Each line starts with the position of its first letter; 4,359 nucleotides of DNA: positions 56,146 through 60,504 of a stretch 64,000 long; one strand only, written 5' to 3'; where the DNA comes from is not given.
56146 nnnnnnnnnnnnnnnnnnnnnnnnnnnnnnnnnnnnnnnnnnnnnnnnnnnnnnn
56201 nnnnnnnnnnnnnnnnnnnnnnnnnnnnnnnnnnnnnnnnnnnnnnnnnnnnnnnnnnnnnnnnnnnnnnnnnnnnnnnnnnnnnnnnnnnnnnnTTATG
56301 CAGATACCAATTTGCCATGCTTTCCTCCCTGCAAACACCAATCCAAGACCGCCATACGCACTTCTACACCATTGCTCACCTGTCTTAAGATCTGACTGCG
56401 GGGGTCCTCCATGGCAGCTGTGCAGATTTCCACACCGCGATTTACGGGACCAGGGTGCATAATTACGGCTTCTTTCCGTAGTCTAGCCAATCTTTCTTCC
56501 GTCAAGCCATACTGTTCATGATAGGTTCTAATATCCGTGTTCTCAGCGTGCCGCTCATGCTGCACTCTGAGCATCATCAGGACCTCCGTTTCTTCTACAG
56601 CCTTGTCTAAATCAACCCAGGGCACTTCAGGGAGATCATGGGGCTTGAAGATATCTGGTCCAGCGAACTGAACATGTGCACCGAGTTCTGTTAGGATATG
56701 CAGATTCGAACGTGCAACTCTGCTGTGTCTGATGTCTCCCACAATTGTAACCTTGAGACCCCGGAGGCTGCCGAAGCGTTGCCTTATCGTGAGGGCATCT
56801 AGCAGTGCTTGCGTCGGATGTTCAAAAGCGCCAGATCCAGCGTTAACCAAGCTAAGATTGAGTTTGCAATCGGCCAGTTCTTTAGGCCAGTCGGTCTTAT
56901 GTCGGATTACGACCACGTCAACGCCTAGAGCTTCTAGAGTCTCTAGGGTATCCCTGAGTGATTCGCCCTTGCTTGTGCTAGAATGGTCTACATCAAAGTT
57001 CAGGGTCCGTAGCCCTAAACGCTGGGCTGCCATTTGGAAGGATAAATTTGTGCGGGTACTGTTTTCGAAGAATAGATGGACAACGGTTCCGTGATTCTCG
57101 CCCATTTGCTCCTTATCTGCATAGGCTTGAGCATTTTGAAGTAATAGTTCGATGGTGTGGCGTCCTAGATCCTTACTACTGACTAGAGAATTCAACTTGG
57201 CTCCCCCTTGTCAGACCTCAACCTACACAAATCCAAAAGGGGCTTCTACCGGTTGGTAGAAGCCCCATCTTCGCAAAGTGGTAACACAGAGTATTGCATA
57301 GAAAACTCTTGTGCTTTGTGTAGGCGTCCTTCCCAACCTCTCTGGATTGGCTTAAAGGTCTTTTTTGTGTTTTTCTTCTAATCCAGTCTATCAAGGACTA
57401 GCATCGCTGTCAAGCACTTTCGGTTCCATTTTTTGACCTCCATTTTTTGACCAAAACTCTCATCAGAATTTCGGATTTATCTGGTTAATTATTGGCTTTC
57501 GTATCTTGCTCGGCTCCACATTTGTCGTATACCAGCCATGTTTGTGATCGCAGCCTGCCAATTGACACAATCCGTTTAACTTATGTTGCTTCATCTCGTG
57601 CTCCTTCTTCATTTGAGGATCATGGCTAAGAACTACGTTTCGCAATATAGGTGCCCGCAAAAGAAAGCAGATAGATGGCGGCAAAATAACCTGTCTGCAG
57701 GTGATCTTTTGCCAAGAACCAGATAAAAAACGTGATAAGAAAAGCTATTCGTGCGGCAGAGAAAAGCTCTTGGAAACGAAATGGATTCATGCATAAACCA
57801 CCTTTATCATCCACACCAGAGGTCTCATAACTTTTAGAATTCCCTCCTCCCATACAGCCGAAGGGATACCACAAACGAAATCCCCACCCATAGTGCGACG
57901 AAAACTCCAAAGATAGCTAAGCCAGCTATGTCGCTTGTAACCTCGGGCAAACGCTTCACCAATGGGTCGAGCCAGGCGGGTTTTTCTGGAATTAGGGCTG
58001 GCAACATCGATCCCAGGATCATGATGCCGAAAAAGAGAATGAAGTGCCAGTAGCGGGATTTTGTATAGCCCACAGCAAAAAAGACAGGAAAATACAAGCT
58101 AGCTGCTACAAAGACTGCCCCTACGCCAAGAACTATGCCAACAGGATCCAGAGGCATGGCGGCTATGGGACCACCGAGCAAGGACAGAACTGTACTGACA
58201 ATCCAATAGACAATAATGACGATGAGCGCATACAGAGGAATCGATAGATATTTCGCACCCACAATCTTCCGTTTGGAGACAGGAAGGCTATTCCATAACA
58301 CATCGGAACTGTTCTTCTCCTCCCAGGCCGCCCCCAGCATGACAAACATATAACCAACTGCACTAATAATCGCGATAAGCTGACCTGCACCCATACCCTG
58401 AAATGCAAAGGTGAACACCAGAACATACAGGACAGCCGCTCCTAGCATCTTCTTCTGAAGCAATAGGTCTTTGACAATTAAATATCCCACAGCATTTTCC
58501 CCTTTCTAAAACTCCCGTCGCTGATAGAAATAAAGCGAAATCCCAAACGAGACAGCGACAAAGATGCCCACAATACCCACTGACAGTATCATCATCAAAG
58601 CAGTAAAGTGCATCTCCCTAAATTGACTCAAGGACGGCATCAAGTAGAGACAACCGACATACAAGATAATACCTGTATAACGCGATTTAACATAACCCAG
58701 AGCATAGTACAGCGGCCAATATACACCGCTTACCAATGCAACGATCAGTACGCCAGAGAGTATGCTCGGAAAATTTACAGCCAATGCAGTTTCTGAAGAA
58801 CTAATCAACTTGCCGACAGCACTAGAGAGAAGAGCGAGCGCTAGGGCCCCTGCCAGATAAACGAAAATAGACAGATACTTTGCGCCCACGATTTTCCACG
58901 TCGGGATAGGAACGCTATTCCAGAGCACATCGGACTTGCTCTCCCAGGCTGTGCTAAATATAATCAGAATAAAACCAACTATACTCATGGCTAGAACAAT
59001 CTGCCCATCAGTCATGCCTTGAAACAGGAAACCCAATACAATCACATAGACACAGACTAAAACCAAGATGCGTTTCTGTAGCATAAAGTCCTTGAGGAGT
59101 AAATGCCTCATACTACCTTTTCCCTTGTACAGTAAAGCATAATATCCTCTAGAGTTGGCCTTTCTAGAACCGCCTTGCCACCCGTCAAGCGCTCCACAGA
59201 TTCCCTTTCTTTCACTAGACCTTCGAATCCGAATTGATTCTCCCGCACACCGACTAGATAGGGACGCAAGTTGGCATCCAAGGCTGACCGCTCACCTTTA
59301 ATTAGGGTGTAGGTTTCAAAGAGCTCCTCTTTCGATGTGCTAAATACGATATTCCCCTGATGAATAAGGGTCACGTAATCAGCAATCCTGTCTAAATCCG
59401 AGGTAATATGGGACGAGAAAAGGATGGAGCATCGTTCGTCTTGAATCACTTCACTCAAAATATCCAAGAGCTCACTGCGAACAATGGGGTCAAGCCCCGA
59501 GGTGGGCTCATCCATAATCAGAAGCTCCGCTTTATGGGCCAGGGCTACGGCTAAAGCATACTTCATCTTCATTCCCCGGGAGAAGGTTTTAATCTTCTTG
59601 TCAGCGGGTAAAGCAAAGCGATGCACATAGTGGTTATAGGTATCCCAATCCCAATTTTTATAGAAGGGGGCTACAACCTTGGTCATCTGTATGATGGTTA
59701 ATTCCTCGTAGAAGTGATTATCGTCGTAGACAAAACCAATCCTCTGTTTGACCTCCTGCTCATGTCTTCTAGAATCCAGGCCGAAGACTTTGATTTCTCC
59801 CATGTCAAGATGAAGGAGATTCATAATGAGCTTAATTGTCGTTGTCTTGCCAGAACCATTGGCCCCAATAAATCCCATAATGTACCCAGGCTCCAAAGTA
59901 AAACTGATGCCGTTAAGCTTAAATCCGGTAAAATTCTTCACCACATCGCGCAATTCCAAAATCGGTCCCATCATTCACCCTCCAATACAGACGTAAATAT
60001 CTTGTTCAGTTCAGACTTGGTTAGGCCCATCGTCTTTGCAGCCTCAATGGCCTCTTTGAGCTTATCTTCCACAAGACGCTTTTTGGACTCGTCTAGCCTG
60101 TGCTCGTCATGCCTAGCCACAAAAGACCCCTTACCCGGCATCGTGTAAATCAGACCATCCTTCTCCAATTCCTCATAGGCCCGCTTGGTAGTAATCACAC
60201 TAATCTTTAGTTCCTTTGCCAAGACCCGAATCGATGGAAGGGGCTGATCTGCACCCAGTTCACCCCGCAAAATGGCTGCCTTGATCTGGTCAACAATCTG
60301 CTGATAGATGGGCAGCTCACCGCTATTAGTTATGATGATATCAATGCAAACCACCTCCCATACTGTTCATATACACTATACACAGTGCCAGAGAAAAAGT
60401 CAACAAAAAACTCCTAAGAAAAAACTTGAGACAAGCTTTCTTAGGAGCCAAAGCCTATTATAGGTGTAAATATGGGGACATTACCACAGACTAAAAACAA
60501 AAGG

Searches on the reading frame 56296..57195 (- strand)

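Call 15: search_protein_families(library=pfam, proteins=[window:56296-57195:-], max_evalue=0.0001)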
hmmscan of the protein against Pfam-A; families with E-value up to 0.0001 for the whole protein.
window:56296-57195:- (299 aa): 2 families
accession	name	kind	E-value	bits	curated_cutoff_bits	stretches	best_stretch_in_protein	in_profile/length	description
PF02729.26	OTCace_N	-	2e-35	122.5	29.9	1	3-139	2-148/148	Aspartate/ornithine carbamoyltransferase, carbamoyl-P binding domain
PF00185.30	OTCace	-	3.2e-24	86.2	29.4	1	146-286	2-156/157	Aspartate/ornithine carbamoyltransferase, Asp/Orn binding domain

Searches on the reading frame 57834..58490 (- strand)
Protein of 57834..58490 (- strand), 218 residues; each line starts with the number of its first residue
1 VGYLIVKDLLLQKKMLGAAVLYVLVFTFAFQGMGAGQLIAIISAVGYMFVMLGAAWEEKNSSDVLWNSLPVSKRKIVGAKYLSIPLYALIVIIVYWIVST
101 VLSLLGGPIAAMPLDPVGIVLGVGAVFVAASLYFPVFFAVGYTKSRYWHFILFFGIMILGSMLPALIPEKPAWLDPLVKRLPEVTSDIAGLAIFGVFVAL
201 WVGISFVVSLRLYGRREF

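Call 15: search_protein_families(library=pfam, proteins=[window:57834-58490:-], max_evalue=0.0001)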
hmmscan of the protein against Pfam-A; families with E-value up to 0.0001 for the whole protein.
window:57834-58490:- (218 aa): 1 family
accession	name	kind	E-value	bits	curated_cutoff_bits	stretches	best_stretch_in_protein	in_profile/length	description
PF13346.12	ABC2_membrane_5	-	6.2e-28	98.2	25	1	4-213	2-204/205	ABC-2 family transporter protein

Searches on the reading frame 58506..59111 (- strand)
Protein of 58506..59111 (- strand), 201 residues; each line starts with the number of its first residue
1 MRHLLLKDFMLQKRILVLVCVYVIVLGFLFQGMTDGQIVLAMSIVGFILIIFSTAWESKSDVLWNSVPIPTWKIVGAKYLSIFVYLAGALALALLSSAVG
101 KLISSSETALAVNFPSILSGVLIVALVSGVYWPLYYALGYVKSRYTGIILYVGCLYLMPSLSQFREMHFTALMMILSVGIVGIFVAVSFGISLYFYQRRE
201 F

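Call 16: search_protein_families(library=pfam, proteins=[window:58506-59111:-], max_evalue=0.0001)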
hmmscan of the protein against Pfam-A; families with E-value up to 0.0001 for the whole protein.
window:58506-59111:- (201 aa): 1 family
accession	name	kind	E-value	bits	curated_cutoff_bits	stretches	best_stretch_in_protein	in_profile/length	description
PF13346.12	ABC2_membrane_5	-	4.3e-20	72.6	25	1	3-196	1-204/205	ABC-2 family transporter protein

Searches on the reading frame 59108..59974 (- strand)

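Call 16: search_protein_families(library=pfam, proteins=[window:59108-59974:-], max_evalue=0.0001)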
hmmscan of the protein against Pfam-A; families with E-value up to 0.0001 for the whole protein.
window:59108-59974:- (288 aa): 3 families
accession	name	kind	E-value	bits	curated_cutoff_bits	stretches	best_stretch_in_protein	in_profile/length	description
PF00005.33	ABC_tran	-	1.4e-27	97.4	25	1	20-159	1-137/137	ABC transporter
PF13304.12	AAA_21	-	6.1e-15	56.5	27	1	109-189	182-298/304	AAA domain, putative AbiEii toxin, Type IV TA system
PF13175.12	AAA_15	-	5.4e-05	23.4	32.1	0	12-57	8-50/374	AAA ATPase domain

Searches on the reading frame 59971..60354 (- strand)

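Call 84: search_protein_families(library=pfam, proteins=[window:59971-60354:-], max_evalue=0.001)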
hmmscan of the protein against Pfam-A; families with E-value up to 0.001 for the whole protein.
window:59971-60354:- (127 aa): 3 families
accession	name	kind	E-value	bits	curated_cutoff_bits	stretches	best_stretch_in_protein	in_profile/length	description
PF00392.27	GntR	-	9.5e-15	54.5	27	1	17-79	2-64/64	Bacterial regulatory proteins, gntR family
PF13412.12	HTH_24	-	0.00013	21.8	21.9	1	41-69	19-47/48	Winged helix-turn-helix DNA-binding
PF13730.12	HTH_36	-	0.00016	21.9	25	1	36-69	22-55/55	Helix-turn-helix domain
